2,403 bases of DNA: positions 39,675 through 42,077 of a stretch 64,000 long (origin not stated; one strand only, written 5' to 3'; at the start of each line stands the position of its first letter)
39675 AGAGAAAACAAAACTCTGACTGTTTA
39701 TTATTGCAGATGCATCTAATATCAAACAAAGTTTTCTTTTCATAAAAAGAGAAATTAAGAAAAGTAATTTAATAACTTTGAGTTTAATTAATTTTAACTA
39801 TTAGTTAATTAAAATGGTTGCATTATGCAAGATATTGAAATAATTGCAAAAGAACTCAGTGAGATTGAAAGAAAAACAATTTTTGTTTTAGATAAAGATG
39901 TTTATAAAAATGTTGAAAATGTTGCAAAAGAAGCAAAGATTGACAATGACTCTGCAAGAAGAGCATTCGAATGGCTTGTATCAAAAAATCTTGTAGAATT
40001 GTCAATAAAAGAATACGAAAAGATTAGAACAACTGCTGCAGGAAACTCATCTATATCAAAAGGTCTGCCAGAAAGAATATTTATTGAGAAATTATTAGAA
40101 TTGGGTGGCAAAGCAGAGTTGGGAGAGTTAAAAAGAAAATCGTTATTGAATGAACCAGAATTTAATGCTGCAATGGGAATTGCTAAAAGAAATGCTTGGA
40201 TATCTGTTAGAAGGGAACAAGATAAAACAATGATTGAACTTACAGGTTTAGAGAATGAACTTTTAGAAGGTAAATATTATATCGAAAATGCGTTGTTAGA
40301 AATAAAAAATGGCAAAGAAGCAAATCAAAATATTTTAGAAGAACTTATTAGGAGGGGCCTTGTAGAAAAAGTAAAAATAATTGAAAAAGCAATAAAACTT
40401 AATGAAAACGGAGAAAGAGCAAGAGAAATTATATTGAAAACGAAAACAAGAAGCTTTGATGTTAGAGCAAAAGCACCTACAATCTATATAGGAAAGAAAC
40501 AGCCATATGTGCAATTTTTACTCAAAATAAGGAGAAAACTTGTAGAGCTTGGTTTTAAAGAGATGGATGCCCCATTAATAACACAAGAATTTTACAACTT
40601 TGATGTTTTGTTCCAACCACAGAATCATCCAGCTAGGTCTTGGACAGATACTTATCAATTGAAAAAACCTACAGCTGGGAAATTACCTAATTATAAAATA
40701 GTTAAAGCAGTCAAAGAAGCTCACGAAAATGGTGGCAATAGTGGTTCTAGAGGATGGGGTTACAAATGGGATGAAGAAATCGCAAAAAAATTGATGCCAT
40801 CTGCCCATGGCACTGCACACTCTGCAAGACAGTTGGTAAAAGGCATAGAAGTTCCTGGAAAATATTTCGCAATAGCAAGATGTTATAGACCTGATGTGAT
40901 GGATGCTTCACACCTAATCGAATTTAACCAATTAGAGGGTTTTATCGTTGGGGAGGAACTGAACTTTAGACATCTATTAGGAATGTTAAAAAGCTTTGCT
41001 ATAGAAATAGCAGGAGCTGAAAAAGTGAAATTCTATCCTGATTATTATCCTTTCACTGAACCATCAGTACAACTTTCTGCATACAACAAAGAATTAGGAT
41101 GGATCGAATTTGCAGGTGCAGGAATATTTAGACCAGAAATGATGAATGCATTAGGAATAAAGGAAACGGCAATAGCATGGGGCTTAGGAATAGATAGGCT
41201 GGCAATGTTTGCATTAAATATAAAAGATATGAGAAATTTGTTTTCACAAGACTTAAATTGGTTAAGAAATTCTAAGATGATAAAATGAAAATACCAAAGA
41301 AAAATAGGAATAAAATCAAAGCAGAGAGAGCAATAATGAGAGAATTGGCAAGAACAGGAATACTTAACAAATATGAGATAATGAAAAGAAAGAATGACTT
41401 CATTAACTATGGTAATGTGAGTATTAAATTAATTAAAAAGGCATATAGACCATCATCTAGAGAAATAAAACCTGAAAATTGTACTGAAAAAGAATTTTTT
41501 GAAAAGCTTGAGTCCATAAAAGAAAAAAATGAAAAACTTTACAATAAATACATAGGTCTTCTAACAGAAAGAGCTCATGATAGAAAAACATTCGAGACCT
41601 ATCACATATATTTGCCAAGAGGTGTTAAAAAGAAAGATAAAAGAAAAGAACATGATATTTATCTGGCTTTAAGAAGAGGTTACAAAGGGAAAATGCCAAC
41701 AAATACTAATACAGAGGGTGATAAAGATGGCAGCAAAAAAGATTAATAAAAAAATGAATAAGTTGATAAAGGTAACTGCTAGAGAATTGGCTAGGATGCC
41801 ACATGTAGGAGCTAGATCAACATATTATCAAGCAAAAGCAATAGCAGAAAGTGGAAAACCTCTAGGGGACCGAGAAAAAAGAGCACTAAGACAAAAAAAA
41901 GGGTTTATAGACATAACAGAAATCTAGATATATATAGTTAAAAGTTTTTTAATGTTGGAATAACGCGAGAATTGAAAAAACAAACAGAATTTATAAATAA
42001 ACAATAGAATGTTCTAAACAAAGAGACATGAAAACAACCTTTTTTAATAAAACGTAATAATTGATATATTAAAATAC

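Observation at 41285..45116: pheS and pheT split by a 3.8-kb island of eight small lysine-rich genes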

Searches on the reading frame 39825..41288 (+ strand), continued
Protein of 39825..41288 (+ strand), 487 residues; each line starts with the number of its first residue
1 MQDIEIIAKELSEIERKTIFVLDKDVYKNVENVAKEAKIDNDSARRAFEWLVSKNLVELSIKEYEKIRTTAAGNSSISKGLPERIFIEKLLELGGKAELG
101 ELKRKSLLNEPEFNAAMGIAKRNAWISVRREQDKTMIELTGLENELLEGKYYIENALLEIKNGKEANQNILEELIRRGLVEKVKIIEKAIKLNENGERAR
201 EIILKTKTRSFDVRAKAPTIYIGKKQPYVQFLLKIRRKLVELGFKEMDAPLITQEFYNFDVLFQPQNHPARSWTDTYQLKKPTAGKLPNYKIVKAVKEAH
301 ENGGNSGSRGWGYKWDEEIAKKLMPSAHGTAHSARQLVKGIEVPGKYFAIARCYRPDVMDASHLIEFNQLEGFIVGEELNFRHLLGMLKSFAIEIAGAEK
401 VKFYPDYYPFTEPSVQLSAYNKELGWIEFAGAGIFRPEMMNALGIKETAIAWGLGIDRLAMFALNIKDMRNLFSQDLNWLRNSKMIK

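Call 77: search_protein_families(library=pfam, proteins=[L017:11526-11924:+, L018:11526-11852:+, L018:11834-12274:+, L020:1904-2164:+, L020:2441-2806:+, L020:2803-3273:+, L016:11631-12050:+, L016:12055-12795:+, L055:9520-10080:+, L050:2962-3330:+], max_evalue=0.001)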
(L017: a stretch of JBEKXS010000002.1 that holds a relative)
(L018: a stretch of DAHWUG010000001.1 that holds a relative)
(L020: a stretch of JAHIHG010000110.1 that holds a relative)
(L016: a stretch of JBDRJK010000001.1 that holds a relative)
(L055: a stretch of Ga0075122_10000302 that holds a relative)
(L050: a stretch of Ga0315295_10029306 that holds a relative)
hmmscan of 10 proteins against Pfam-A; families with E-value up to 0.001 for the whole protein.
L017:11526-11924:+ (132 aa): 3 families
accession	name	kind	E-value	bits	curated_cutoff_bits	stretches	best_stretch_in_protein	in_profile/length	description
PF01230.28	HIT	-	4.4e-18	66.2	21.5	1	15-103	2-95/98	HIT domain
PF11969.13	DcpS_C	-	3.1e-13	50.6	24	1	6-108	1-107/114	Scavenger mRNA decapping enzyme C-term binding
PF04677.20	CwfJ_C_1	-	0.00092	19.5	21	0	25-107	32-113/122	Protein similar to CwfJ C-terminus 1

L018:11526-11852:+ (108 aa): 1 family
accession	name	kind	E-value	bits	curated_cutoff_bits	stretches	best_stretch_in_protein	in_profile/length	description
PF04266.20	ASCH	-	3.8e-07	31.2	21.2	1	17-103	9-98/103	ASCH domain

L018:11834-12274:+ (146 aa): 2 families
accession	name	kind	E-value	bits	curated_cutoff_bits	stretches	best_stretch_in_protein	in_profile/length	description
PF01230.28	HIT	-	1.2e-20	74.4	21.5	1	20-115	2-97/98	HIT domain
PF11969.13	DcpS_C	-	3.2e-09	37.7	24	1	12-112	2-101/114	Scavenger mRNA decapping enzyme C-term binding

L020:1904-2164:+ (86 aa): 2 families
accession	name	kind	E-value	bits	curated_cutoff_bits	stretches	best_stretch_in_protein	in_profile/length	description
PF12961.13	DUF3850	-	3.4e-06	27.6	22.9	1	7-61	5-60/77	Domain of unknown function (DUF3850)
PF04266.20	ASCH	-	0.0002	22.4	21.2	1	10-55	5-50/103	ASCH domain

L020:2441-2806:+ (121 aa): 1 family
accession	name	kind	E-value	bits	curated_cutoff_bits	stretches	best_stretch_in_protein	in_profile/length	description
PF04266.20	ASCH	-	1.9e-08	35.3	21.2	1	4-73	1-57/103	ASCH domain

L020:2803-3273:+ (156 aa): 4 families
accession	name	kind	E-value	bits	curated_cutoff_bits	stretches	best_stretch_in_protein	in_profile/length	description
PF00583.31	Acetyltransf_1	-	1.6e-08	35.3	20.7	1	34-130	14-116/116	Acetyltransferase (GNAT) family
PF13673.13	Acetyltransf_10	-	3.7e-06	27.4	23.6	1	24-136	11-113/128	Acetyltransferase (GNAT) domain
PF13508.13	Acetyltransf_7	-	7.8e-05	23.4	27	1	54-131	8-83/84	Acetyltransferase (GNAT) domain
PF13420.13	Acetyltransf_4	-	9.8e-05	22.9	24.3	1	36-136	36-140/155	Acetyltransferase (GNAT) domain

L016:11631-12050:+ (139 aa): 7 families
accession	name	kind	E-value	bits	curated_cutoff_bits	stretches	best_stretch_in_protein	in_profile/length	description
PF00583.31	Acetyltransf_1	-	1.7e-19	70.7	20.7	1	42-125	34-116/116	Acetyltransferase (GNAT) family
PF13508.13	Acetyltransf_7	-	4.6e-14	53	27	1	42-126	4-83/84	Acetyltransferase (GNAT) domain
PF13673.13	Acetyltransf_10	-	4.8e-12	46.4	23.6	1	41-128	31-110/128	Acetyltransferase (GNAT) domain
PF08445.16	FR47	-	4.2e-09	36.7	22.1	1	67-132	20-85/86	FR47-like protein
PF13420.13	Acetyltransf_4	-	1.9e-06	28.4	24.3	1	39-126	47-135/155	Acetyltransferase (GNAT) domain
PF13527.13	Acetyltransf_9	-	0.00022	21.6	25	1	3-125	2-124/127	Acetyltransferase (GNAT) domain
PF13302.13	Acetyltransf_3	-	0.001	20.2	25.4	0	45-125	57-137/138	Acetyltransferase (GNAT) domain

L016:12055-12795:+ (246 aa): 1 family
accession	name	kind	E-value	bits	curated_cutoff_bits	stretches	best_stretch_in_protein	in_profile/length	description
PF01784.24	DUF34_NIF3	-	1.8e-54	185.5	23.4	1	3-241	2-251/256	Duf34/NIF3 (NGG1p interacting factor 3)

L055:9520-10080:+ (186 aa): 3 families
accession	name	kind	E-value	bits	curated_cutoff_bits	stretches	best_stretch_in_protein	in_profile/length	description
PF13302.13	Acetyltransf_3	-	2.9e-27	96.5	25.4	1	7-150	1-138/138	Acetyltransferase (GNAT) domain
PF13420.13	Acetyltransf_4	-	4.2e-09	37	24.3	1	61-160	46-145/155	Acetyltransferase (GNAT) domain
PF00583.31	Acetyltransf_1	-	1.8e-07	31.9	20.7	1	59-149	25-116/116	Acetyltransferase (GNAT) family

L050:2962-3330:+ (122 aa): 1 family
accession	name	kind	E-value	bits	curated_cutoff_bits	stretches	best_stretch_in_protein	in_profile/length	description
PF01243.27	PNPOx_N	-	8.6e-12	45.9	28.1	1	7-91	6-80/120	Pyridoxamine 5'-phosphate oxidase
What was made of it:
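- Other DPANN lineages keep HIT and ASCH genes there (call 77).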

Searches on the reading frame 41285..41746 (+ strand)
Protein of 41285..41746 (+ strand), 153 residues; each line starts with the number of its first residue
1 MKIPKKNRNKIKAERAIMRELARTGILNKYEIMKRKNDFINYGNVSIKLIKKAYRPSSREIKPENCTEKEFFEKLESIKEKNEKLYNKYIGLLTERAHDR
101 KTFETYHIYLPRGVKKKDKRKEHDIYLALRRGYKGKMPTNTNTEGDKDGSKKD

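Call 3: search_protein_families(library=pfam, proteins=[window:41285-41746:+], max_evalue=1)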
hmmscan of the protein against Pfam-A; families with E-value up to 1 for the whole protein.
window:41285-41746:+ (153 aa): 1 family
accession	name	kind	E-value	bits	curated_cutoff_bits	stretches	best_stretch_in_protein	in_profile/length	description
PF11467.13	LEDGF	-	0.002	18.2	26.3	1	52-100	56-104/120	Lens epithelium-derived growth factor (LEDGF)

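Call 6: search_protein_families(library=phrogs, proteins=[window:41285-41746:+], max_evalue=0.1)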
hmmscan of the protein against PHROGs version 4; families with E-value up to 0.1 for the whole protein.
window:41285-41746:+ (153 aa): 0 families

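Call 7: search_protein_families(library=ncbifam, proteins=[window:41285-41746:+], max_evalue=0.1)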
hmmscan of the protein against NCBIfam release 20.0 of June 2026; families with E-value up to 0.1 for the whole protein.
window:41285-41746:+ (153 aa): 0 families

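Call 37: find_homologous_proteins(query=window:41285-41746:+, max_evalue=1)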
Query window:41285-41746:+ (153 aa): 1 proteins with E <= 1 among 14 candidates.
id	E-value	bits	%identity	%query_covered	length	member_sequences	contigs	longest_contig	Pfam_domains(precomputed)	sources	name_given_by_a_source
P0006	1.0e-92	326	100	100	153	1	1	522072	-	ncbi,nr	ncbi:MAG: hypothetical protein N3D73_01180 [Candidatus Diapherotrites archaeon]|nr:hypothetical prot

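Call 43: search_protein_families(library=padloc, proteins=[window:41285-41746:+], max_evalue=0.1)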
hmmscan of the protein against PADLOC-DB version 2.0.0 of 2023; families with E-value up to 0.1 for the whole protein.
window:41285-41746:+ (153 aa): 0 families

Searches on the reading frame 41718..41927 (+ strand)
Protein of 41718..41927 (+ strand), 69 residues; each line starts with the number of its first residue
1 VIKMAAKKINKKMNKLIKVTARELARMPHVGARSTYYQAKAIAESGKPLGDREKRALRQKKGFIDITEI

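Call 3: search_protein_families(library=pfam, proteins=[window:41718-41927:+], max_evalue=1)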
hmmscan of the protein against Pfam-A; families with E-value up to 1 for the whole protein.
window:41718-41927:+ (69 aa): 1 family
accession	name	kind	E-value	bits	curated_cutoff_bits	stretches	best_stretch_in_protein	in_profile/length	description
PF23776.1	DUF7170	-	0.24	12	27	1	27-47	25-45/52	Protein of unknown function (DUF7170)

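Call 6: search_protein_families(library=phrogs, proteins=[window:41718-41927:+], max_evalue=0.1)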
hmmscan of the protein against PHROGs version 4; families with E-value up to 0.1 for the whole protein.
window:41718-41927:+ (69 aa): 0 families

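Call 7: search_protein_families(library=ncbifam, proteins=[window:41718-41927:+], max_evalue=0.1)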
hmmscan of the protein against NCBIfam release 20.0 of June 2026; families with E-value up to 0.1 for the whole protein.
window:41718-41927:+ (69 aa): 0 families

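Call 33: search_solved_structures(query=window:41718-41927:+, max_evalue=10, show_alignments=3)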
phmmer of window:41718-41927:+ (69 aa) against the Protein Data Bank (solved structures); distinct sequences matched with E-value up to 10: 1.
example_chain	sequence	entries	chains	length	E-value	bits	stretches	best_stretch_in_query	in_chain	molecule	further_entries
9lr9_C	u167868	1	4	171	5.8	10.9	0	25-54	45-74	Pre-histone-like nucleoprotein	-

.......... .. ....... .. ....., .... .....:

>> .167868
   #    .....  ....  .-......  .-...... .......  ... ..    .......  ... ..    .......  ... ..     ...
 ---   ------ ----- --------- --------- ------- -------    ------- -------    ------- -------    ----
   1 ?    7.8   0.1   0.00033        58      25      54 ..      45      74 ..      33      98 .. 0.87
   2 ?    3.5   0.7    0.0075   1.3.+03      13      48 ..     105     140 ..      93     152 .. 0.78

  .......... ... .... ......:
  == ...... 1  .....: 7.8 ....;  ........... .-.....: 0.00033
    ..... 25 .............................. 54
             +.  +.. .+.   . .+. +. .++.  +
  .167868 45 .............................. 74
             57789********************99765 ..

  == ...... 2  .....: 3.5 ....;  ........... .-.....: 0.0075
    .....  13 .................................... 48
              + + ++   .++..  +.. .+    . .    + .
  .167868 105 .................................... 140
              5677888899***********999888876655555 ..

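Call 43: search_protein_families(library=padloc, proteins=[window:41718-41927:+], max_evalue=0.1)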
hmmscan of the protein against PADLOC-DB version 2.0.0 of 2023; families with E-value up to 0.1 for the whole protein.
window:41718-41927:+ (69 aa): 0 families
